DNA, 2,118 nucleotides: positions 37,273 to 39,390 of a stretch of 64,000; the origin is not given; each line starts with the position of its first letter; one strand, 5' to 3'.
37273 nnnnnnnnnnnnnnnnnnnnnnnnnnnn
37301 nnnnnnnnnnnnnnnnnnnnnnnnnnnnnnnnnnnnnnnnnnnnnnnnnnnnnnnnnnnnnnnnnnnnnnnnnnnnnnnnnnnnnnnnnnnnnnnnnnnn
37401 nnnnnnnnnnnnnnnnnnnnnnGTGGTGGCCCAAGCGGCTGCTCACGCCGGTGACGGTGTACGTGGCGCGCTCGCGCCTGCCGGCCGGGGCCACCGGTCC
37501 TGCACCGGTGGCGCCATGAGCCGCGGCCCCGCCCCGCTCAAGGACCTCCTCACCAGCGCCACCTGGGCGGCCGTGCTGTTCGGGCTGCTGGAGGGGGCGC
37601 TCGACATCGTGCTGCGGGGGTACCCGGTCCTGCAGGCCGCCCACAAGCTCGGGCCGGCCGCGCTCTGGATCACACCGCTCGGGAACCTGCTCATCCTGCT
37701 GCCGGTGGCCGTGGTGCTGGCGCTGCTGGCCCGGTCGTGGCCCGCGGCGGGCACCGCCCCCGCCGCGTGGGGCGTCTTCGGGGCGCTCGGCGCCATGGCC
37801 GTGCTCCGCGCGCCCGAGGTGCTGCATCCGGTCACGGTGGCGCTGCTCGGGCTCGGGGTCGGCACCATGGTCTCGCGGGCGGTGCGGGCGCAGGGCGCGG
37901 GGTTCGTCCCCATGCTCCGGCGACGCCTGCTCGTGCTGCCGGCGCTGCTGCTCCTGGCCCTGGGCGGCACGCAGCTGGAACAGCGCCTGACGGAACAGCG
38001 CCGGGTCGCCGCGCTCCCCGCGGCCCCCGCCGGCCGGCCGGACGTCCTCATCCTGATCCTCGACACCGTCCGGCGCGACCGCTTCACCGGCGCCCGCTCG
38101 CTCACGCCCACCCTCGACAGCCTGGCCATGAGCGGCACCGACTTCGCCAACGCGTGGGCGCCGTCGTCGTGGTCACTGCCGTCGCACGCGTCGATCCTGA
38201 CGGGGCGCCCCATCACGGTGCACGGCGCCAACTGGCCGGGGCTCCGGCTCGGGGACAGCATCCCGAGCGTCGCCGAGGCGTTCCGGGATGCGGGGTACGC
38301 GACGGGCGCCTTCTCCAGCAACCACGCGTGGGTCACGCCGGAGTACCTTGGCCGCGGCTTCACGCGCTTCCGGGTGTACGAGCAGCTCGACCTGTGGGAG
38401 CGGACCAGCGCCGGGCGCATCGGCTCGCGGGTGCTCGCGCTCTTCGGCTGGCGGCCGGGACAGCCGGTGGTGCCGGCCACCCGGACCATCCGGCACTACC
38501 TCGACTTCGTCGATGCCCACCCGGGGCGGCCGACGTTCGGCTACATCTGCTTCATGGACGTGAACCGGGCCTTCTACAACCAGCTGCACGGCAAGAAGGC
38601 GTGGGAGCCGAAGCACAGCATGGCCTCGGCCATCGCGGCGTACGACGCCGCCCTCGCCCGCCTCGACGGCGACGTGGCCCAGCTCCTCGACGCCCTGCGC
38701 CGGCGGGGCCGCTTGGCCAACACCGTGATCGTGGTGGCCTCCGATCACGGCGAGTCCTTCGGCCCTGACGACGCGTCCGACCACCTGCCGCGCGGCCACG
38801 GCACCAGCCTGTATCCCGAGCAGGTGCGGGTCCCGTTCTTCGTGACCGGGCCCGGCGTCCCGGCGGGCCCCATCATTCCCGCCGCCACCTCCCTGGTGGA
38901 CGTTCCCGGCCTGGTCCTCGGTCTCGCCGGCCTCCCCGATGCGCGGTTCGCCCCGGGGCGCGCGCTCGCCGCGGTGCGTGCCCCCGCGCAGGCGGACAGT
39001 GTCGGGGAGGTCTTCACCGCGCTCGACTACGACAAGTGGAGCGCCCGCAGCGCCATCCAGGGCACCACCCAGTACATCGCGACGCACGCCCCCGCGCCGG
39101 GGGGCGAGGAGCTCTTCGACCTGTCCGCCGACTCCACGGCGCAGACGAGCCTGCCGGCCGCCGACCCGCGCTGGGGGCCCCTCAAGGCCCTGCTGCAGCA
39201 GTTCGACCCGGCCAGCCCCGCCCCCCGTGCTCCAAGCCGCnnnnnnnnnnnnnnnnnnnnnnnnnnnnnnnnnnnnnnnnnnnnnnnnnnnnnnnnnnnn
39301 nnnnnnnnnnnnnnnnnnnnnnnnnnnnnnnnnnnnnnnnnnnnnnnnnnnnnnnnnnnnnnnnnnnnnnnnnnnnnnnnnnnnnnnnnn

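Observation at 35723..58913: Three polyprenyl-phosphate-sugar synthase-type GT2s paired with four GT-C-like membrane enzymes: an unusually dense extracytoplasmic glycosylation toolkit, with no Wzx, Wzy or ABC transporter visible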

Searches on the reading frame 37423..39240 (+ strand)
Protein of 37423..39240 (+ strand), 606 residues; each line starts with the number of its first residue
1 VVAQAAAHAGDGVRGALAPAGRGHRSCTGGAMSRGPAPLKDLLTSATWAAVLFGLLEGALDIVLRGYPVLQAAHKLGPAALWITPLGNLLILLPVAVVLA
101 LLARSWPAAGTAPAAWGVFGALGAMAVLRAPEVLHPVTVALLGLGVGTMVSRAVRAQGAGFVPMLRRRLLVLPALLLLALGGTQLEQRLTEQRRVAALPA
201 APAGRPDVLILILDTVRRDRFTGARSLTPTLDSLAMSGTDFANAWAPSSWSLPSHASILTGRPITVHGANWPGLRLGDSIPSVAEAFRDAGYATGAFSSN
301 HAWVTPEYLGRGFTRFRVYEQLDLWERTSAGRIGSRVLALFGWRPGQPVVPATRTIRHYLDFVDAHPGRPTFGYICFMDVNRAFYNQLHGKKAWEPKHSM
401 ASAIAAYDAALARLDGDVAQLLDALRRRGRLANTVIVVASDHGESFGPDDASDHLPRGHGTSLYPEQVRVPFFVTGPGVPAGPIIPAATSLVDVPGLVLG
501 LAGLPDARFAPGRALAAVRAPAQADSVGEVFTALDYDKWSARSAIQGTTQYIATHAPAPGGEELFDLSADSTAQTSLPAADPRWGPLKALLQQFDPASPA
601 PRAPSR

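Call 9: search_protein_families(library=pfam, proteins=[window:37423-39240:+], max_evalue=0.01)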
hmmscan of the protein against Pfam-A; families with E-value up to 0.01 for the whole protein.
window:37423-39240:+ (606 aa): 4 families
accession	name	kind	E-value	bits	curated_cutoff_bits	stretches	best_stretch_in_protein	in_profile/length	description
PF00884.28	Sulfatase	-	9.5e-33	114.2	25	1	206-503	1-300/301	Sulfatase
PF01663.27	Phosphodiest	-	5.1e-13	49.8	23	2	362-450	157-227/342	Type I phosphodiesterase / nucleotide pyrophosphatase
PF02995.22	DUF229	-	1.3e-06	27.8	25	1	377-448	277-347/496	Protein of unknown function (DUF229)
PF07394.17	DUF1501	-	0.00058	19.6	27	1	407-458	264-317/390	Protein of unknown function (DUF1501)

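Call 38: search_protein_families(library=ncbifam, proteins=[window:37423-39240:+], max_evalue=0.0001)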
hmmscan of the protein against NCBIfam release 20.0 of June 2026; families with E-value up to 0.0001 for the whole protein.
window:37423-39240:+ (606 aa): 6 families
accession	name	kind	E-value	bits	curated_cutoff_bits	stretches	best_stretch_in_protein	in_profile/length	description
NF010322.0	PRK13759.1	equivalog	3.4e-23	81.9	481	2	389-577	252-436/486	arylsulfatase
TIGR03417.1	chol_sulfatase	equivalog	1.2e-17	64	433.45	2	397-582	245-424/500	choline-sulfatase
NF045661.1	HdlasePehA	equivalog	2.7e-14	52.7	900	2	381-531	258-405/506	phosphoric/sulfuric ester hydrolase PehA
NF052527.1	Mn_arylsulf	exception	1.9e-10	40.2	850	1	205-310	1-111/479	manganese-dependent arylsulfatase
NF038075.1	fam_STM4013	hypoth_equivalog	2e-10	40.6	250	1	399-454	192-244/261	STM4013/SEN3800 family hydrolase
NF038282.1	LapC_YejM_PbgA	exception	6e-07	28.1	825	1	397-484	404-483/584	LPS biosynthesis-modulating metalloenzyme YejM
